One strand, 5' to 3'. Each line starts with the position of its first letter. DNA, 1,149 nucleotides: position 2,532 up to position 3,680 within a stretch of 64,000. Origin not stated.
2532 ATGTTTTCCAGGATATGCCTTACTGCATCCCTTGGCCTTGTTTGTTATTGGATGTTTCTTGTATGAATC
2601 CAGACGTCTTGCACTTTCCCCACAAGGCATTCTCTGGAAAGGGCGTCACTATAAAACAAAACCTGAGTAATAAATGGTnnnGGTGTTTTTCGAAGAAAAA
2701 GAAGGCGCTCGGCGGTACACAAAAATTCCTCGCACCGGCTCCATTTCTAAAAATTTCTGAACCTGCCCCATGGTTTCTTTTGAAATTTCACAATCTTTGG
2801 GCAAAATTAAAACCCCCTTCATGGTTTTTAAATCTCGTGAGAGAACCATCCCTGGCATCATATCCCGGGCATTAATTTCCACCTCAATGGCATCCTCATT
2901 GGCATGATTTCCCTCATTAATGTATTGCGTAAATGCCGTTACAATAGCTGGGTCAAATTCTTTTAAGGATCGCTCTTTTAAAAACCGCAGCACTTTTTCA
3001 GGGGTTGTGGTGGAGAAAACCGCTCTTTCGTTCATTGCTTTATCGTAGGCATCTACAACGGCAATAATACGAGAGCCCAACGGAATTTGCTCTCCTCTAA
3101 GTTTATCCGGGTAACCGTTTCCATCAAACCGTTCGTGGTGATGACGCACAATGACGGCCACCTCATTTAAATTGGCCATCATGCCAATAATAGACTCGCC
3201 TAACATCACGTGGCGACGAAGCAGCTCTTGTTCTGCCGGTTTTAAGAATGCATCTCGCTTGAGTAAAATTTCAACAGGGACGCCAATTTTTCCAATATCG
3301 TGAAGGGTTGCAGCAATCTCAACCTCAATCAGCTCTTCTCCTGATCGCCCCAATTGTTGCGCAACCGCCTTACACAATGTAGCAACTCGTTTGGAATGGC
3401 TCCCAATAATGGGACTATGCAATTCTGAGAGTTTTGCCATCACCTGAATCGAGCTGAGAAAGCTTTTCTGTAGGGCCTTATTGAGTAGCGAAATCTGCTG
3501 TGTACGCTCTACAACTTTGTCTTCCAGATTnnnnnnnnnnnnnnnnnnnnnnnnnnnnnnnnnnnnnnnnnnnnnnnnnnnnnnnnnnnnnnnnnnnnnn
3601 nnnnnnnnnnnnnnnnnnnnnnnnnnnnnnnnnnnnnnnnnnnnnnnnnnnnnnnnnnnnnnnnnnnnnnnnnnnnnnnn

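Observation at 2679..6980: Four-gene signalling operon (histidine kinase, REC-PAS, HDOD, REC-HD-GYP) 7.7 kb from the flagellin array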

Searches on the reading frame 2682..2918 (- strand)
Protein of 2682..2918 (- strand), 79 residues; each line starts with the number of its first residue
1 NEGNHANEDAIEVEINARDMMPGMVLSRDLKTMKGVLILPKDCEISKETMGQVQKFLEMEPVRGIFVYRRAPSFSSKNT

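Call 89: search_protein_families(library=pfam, proteins=[window:2682-2918:-], max_evalue=10)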
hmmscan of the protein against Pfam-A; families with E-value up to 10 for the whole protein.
seq(79 aa): 0 families

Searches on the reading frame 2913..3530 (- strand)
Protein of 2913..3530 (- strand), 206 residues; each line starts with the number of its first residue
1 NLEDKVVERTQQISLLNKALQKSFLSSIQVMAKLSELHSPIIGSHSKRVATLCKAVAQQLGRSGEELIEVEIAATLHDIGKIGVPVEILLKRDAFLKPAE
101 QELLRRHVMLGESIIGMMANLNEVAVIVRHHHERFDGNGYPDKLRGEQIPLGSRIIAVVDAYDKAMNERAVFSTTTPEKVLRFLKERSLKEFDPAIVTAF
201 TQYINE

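Call 55: search_solved_structures(query=window:2913-3530:-, max_evalue=1e-8, show_alignments=3)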
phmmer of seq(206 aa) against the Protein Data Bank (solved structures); distinct sequences matched with E-value up to 1e-8: 5.
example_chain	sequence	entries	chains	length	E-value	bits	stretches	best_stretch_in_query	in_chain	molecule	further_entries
5z7c_A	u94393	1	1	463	7.8e-29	103.9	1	23-202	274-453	3'3'-cGAMP-specific phosphodiesterase 3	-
4mcw_A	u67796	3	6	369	1.8e-26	96.2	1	12-204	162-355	Metal dependent phosphohydrolase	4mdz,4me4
4r8z_A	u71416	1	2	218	2.5e-19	72.9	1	28-201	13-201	Cyclic di-GMP phosphodiesterase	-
9rbz_A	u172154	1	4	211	1.1e-16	64.3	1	27-201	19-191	HD domain/sensory box protein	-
9rc0_A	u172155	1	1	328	1.9e-16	63.5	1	26-201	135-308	HD domain/sensory box protein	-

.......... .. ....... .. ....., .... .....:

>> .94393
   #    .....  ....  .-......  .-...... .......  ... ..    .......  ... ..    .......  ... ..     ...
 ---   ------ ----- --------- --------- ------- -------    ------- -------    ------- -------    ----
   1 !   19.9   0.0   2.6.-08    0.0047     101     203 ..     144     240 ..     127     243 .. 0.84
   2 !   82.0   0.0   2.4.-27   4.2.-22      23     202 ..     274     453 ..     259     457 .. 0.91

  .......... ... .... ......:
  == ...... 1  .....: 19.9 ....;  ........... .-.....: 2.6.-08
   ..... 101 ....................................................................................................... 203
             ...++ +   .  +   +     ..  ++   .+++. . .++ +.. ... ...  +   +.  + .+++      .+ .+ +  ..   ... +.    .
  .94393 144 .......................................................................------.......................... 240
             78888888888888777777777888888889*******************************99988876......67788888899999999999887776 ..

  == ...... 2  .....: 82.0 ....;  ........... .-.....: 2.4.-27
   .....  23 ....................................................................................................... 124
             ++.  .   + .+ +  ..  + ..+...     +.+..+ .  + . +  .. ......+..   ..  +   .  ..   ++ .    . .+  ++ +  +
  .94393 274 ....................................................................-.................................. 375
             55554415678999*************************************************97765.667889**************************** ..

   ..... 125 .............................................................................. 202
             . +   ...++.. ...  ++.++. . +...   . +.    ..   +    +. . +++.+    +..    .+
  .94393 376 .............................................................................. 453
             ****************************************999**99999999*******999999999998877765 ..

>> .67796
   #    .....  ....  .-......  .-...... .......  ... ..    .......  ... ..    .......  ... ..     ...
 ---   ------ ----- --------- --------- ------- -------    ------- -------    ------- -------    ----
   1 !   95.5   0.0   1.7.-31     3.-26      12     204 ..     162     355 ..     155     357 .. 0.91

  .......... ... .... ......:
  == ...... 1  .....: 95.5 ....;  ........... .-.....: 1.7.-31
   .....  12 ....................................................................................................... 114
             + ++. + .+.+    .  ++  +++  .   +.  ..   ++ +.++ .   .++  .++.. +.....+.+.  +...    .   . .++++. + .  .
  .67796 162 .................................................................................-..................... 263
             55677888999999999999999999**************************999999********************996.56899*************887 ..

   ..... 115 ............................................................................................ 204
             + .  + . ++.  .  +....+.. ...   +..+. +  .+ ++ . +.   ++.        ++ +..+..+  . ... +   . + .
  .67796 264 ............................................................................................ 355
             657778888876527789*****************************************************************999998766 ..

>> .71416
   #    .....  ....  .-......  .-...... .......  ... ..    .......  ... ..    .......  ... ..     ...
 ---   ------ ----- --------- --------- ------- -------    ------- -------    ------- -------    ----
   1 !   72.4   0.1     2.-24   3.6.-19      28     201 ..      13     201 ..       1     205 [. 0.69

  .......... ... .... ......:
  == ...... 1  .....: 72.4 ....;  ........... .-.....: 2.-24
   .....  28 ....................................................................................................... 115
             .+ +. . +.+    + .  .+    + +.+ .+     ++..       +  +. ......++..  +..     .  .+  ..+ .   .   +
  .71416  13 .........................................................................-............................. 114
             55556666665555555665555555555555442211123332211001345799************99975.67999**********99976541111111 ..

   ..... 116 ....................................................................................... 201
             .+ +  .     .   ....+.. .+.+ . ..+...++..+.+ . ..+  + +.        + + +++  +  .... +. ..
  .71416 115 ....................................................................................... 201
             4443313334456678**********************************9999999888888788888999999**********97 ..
